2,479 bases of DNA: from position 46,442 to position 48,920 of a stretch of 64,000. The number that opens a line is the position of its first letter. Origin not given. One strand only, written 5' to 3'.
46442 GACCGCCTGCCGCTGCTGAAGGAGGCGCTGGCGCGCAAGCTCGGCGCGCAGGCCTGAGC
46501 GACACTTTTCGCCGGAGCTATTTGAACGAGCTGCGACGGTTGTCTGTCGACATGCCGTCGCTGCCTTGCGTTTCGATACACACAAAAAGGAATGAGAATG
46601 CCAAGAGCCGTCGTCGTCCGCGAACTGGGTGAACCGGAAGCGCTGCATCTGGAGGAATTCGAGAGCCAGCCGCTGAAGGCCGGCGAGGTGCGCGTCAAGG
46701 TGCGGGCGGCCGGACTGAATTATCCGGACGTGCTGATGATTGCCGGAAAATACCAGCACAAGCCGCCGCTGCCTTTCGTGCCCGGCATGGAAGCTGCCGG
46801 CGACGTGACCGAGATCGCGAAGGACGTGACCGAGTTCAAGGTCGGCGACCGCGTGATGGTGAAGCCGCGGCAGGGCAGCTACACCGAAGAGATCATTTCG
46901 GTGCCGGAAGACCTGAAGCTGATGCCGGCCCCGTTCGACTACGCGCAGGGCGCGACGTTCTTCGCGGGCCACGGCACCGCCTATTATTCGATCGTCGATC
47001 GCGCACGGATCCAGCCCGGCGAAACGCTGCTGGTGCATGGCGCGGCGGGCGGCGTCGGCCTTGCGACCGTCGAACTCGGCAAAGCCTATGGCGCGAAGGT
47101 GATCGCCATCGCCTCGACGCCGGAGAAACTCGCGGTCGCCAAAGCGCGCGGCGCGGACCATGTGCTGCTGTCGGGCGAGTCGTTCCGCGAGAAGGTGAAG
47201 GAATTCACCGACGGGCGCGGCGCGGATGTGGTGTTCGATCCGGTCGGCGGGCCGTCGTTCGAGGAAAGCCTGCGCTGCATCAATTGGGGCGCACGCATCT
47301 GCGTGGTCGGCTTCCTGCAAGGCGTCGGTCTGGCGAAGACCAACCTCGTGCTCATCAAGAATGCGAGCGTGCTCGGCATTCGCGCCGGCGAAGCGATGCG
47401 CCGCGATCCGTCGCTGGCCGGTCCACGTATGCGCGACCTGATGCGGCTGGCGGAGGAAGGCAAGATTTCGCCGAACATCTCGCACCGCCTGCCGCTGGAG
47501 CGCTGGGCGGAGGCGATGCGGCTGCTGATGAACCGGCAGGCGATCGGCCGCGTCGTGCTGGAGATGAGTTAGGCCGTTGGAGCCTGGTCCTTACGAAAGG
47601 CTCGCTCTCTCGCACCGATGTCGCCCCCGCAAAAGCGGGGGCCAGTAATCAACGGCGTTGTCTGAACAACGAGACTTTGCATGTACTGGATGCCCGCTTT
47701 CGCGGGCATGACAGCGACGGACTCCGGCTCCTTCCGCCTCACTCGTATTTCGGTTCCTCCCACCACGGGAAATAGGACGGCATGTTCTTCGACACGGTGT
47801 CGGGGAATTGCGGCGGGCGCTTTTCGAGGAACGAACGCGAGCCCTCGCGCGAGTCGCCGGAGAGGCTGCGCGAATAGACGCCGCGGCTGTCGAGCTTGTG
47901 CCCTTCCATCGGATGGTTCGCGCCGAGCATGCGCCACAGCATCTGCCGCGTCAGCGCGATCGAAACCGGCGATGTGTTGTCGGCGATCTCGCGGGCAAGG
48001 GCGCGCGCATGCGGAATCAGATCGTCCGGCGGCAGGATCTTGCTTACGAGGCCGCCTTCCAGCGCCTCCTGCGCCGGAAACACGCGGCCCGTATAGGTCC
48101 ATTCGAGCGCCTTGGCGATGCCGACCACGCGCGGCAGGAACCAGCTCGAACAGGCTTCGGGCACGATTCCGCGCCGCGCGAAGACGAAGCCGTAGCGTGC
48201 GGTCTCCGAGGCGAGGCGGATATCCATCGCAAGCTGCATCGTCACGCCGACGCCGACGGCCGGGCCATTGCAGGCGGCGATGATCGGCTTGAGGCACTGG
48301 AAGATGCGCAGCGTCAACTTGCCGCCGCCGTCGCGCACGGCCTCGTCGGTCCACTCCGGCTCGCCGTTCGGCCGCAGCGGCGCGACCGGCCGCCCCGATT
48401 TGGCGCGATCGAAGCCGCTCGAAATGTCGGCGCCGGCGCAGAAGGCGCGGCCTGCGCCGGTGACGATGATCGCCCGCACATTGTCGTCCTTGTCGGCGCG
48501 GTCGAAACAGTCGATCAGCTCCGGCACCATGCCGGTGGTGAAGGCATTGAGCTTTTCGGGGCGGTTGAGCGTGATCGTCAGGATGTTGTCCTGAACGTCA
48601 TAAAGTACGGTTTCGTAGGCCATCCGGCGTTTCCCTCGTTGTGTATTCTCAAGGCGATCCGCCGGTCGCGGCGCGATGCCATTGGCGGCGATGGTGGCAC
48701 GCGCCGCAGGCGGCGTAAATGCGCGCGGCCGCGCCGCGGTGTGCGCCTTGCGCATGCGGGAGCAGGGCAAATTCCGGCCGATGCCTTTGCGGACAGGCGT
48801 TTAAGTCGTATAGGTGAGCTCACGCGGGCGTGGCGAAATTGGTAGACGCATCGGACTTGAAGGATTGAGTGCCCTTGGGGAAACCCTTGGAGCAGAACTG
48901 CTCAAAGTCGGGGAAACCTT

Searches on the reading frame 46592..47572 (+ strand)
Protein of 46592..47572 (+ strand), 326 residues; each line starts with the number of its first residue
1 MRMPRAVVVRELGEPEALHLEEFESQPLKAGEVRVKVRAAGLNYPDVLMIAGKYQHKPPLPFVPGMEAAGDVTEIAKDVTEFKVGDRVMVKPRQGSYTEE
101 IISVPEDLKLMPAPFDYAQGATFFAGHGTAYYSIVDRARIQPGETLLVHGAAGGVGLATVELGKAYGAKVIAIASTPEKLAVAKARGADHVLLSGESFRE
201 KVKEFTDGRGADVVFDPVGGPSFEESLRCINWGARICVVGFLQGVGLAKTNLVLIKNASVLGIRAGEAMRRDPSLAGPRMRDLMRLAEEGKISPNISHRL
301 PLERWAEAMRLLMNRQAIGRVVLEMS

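Call 14: search_protein_families(library=pfam, proteins=[window:46592-47572:+])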
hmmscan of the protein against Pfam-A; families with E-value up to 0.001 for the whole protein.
window:46592-47572:+ (326 aa): 3 families
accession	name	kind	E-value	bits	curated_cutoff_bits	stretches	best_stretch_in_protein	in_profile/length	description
PF00107.32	ADH_zinc_N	-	8.7e-27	94.1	31.8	1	154-267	1-116/129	Zinc-binding dehydrogenase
PF13602.12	ADH_zinc_N_2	-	3.8e-19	70.4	27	1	187-323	2-134/134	Zinc-binding dehydrogenase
PF08240.17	ADH_N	-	5e-18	65.7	23.5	1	30-93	2-65/104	Alcohol dehydrogenase GroES-like domain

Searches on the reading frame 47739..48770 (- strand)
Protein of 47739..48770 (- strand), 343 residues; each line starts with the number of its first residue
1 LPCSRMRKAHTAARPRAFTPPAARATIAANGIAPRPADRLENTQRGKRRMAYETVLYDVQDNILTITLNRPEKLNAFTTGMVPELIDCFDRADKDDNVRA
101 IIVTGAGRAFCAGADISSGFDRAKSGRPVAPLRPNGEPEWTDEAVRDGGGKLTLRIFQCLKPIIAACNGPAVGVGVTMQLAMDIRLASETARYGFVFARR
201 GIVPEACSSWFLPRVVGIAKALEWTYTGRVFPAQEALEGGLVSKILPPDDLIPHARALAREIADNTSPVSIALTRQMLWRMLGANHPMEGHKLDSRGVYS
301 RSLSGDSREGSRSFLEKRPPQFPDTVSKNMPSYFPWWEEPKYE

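Call 14: search_protein_families(library=pfam, proteins=[window:47739-48770:-])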
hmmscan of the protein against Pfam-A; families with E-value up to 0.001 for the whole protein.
window:47739-48770:- (343 aa): 2 families
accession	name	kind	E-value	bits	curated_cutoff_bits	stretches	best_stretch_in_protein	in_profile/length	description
PF00378.25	ECH_1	-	1.3e-55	188.9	27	1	60-324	3-250/251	Enoyl-CoA hydratase/isomerase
PF16113.10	ECH_2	-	2e-29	103.6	27.2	1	65-264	3-190/335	Enoyl-CoA hydratase/isomerase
